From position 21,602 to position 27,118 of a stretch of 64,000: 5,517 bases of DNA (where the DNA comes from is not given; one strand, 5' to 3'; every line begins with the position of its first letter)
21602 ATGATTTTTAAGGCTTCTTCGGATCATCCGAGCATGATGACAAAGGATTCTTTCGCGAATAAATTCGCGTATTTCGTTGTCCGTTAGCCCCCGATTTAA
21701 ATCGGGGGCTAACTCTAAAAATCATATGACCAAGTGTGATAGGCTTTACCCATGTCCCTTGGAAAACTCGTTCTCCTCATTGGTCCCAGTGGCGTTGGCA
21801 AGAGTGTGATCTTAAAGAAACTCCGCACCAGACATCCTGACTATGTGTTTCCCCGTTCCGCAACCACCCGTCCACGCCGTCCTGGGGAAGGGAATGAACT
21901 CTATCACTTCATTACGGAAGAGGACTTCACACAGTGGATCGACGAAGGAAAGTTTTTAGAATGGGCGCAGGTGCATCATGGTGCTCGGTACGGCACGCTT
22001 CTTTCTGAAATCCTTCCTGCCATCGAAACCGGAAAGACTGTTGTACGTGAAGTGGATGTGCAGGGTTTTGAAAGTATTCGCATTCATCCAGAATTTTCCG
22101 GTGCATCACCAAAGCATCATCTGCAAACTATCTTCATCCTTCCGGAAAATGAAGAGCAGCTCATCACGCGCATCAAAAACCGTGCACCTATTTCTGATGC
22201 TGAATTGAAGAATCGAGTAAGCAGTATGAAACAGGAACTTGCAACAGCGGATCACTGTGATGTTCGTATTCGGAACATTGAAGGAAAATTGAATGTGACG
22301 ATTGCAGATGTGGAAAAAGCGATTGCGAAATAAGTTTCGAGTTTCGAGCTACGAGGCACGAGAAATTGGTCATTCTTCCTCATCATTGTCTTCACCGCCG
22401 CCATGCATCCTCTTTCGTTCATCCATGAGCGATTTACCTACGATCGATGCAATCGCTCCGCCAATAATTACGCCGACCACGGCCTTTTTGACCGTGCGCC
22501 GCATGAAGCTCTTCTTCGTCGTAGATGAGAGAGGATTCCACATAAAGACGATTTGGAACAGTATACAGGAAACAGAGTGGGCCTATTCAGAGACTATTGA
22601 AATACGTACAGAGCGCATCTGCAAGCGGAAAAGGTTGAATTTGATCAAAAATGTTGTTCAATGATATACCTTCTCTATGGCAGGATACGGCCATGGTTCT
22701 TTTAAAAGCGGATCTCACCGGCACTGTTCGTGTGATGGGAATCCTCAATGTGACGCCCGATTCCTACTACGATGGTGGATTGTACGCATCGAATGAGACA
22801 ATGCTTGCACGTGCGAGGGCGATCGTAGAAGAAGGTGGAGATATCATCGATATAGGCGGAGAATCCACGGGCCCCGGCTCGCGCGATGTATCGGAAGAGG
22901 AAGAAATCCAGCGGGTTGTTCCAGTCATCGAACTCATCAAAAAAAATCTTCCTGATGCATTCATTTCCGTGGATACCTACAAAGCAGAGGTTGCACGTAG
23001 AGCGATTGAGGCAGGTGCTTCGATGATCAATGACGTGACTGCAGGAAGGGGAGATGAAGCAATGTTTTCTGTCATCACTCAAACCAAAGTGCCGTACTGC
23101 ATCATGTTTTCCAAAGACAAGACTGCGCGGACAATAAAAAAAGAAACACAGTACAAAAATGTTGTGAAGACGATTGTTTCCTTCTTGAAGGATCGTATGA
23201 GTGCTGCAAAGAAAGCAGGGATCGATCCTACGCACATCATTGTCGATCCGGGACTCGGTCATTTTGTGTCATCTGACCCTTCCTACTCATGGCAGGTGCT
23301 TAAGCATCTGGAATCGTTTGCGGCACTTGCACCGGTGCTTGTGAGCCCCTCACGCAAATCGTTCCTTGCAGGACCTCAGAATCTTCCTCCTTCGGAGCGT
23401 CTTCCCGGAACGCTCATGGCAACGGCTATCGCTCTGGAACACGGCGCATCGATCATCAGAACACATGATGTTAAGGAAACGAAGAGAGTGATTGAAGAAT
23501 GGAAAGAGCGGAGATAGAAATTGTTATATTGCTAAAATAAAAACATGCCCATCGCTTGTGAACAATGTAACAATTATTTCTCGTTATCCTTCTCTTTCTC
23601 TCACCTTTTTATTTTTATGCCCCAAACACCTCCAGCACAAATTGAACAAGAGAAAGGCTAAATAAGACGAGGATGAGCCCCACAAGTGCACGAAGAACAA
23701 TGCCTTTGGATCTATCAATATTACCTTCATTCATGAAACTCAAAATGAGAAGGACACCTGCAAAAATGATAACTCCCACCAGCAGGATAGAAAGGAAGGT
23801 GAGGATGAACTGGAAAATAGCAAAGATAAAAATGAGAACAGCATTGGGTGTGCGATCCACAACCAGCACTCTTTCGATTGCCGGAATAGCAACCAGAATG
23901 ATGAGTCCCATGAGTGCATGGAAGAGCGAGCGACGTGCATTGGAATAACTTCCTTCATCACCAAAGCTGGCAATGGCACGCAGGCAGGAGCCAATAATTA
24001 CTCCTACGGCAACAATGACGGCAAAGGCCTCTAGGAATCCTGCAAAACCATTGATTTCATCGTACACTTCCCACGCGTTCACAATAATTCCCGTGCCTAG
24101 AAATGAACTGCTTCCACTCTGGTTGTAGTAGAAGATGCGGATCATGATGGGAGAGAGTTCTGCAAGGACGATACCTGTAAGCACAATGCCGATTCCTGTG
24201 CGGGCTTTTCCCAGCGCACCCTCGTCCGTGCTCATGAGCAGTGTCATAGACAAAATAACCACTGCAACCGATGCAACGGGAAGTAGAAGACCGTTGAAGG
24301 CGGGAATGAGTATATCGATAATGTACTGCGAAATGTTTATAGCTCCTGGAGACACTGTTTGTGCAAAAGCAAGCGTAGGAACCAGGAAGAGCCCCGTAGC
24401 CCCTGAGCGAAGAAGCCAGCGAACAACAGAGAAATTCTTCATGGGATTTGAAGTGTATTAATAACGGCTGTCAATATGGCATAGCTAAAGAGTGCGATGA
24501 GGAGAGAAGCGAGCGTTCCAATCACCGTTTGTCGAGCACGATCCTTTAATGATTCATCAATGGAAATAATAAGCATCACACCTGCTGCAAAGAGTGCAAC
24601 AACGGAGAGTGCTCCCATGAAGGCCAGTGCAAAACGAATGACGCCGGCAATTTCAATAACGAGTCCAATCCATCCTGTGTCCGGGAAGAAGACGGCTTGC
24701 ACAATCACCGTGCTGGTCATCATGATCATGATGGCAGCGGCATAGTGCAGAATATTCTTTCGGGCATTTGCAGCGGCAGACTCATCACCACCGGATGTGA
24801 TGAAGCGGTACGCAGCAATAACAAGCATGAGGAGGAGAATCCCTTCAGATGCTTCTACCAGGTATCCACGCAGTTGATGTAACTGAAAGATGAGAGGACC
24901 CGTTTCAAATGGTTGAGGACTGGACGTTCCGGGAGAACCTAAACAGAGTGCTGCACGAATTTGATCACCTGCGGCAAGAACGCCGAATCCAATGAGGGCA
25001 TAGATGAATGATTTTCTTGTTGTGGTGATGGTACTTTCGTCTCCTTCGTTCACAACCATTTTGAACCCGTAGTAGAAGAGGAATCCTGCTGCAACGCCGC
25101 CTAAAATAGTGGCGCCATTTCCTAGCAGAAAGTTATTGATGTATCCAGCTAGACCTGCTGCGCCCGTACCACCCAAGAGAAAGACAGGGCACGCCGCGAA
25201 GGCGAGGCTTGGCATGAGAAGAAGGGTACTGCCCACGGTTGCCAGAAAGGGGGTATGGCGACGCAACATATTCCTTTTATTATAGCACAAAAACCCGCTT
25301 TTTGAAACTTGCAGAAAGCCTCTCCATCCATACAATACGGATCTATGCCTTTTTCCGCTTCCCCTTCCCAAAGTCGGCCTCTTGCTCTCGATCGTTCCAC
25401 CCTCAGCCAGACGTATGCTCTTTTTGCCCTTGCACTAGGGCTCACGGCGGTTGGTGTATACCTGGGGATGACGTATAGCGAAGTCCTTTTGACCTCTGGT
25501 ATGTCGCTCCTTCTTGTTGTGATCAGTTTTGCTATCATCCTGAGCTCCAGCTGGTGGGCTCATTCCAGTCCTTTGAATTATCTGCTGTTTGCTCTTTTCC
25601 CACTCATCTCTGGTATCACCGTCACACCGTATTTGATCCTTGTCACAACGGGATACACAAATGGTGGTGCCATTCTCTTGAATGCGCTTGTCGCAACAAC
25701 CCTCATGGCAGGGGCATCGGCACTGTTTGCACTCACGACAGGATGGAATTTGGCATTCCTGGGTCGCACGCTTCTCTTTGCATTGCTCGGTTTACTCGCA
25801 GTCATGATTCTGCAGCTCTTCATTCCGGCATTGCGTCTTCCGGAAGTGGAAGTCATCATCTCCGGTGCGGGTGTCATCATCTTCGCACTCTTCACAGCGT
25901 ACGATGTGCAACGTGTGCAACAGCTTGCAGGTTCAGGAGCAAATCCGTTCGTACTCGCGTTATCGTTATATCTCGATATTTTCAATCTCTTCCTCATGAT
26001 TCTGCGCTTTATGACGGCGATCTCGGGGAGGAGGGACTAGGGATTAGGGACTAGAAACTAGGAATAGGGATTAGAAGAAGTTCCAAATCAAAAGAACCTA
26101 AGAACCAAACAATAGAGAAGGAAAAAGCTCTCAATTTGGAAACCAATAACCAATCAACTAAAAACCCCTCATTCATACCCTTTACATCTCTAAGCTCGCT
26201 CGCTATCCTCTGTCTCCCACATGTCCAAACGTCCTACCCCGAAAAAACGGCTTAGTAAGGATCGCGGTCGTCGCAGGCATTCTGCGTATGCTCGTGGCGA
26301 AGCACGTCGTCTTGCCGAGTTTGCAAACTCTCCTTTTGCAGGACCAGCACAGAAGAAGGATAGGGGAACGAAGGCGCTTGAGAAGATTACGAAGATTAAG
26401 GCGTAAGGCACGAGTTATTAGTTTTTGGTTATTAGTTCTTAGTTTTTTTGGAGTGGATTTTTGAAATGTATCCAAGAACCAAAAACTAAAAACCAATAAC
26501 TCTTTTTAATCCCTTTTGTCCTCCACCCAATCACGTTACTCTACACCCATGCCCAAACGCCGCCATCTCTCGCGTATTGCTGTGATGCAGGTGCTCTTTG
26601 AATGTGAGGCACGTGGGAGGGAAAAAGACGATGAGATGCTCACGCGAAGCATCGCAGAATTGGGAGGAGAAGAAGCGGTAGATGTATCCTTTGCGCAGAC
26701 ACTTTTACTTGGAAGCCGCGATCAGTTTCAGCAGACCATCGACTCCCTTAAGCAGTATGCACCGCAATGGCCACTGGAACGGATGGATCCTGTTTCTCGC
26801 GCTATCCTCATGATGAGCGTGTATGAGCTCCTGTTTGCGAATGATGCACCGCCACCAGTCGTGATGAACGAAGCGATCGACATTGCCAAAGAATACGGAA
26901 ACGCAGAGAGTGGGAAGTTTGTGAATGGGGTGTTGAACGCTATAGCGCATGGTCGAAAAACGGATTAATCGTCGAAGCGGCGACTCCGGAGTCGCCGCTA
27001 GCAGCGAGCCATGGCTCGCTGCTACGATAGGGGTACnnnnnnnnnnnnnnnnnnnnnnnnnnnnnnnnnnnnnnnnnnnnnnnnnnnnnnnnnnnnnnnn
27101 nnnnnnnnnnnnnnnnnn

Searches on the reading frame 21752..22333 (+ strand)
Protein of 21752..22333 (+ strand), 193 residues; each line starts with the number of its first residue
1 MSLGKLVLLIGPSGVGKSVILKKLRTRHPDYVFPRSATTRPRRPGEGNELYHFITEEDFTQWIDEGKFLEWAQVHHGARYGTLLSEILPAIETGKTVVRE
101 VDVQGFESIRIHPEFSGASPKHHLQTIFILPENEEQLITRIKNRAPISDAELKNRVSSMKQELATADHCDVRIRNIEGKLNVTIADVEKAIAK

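Call 20: search_protein_families(library=pfam, proteins=[window:21752-22333:+], max_evalue=0.001)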
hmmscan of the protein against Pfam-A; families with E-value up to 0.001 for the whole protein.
window:21752-22333:+ (193 aa): 5 families
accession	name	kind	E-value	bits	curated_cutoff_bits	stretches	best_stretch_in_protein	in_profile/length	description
PF00625.27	Guanylate_kin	-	2.1e-28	99.7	25.2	1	5-192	3-180/182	Guanylate kinase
PF13238.12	AAA_18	-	0.00021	22.2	29.4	1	7-145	1-112/128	AAA domain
PF13401.12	AAA_22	-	0.00023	21.9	27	1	5-55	6-55/130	AAA domain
PF13191.12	AAA_16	-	0.00062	20.7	32.6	0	5-30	25-50/167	AAA ATPase domain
PF13671.12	AAA_33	-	0.00072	20.3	27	0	6-49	1-43/143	AAA domain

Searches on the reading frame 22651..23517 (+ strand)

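Call 20: search_protein_families(library=pfam, proteins=[window:22651-23517:+], max_evalue=0.001)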
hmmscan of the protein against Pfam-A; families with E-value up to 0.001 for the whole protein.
window:22651-23517:+ (288 aa): 1 family
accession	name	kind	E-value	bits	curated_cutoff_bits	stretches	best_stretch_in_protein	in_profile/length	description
PF00809.28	Pterin_bind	-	5.4e-74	249.3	25.5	1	29-272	1-244/244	Pterin binding enzyme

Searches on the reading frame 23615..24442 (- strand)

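Call 20: search_protein_families(library=pfam, proteins=[window:23615-24442:-], max_evalue=0.001)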
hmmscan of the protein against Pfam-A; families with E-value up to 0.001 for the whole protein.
window:23615-24442:- (275 aa): 1 family
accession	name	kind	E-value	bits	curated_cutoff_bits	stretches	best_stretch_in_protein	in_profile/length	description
PF18895.5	T4SS_pilin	-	8.2e-07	29.5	26.6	1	138-189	17-67/71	Type IV secretion system pilin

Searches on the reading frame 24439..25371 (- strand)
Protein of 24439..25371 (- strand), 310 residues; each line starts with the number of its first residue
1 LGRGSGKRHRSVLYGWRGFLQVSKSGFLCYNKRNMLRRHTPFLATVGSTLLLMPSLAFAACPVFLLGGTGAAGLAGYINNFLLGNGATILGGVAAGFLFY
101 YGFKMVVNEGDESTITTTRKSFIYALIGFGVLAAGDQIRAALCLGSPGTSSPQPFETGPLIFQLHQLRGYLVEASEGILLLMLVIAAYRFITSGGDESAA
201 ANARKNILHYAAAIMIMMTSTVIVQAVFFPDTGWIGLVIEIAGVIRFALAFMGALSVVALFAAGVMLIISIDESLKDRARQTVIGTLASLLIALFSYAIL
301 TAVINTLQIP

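Call 20: search_protein_families(library=pfam, proteins=[window:24439-25371:-], max_evalue=0.001)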
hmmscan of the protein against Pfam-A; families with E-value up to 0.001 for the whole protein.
window:24439-25371:- (310 aa): 1 family
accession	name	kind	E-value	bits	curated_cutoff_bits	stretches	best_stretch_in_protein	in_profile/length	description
PF18895.5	T4SS_pilin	-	1.2e-10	41.7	26.6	2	177-227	22-71/71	Type IV secretion system pilin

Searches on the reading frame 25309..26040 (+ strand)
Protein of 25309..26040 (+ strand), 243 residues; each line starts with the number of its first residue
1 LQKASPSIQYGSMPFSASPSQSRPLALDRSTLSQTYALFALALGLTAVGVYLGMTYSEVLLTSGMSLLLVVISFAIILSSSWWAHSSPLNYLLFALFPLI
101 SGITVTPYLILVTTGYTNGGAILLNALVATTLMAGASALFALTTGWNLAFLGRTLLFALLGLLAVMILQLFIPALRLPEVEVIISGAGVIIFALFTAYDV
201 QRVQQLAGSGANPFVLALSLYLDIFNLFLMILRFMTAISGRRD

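Call 68: search_protein_families(library=pfam, proteins=[window:25309-26040:+], max_evalue=0.01)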
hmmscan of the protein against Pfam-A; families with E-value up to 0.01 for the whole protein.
window:25309-26040:+ (243 aa): 1 family
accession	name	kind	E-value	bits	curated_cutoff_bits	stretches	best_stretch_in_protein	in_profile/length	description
PF01027.25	Bax1-I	-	4e-36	125.2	34.1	1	30-235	2-207/207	Inhibitor of apoptosis-promoting Bax1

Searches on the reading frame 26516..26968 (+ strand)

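Call 68: search_protein_families(library=pfam, proteins=[window:26516-26968:+], max_evalue=0.01)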
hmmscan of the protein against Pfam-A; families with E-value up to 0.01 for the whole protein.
window:26516-26968:+ (150 aa): 1 family
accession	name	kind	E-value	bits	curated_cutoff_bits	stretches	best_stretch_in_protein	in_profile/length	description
PF01029.23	NusB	-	7.3e-30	104.5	23.1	1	19-144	3-132/133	NusB family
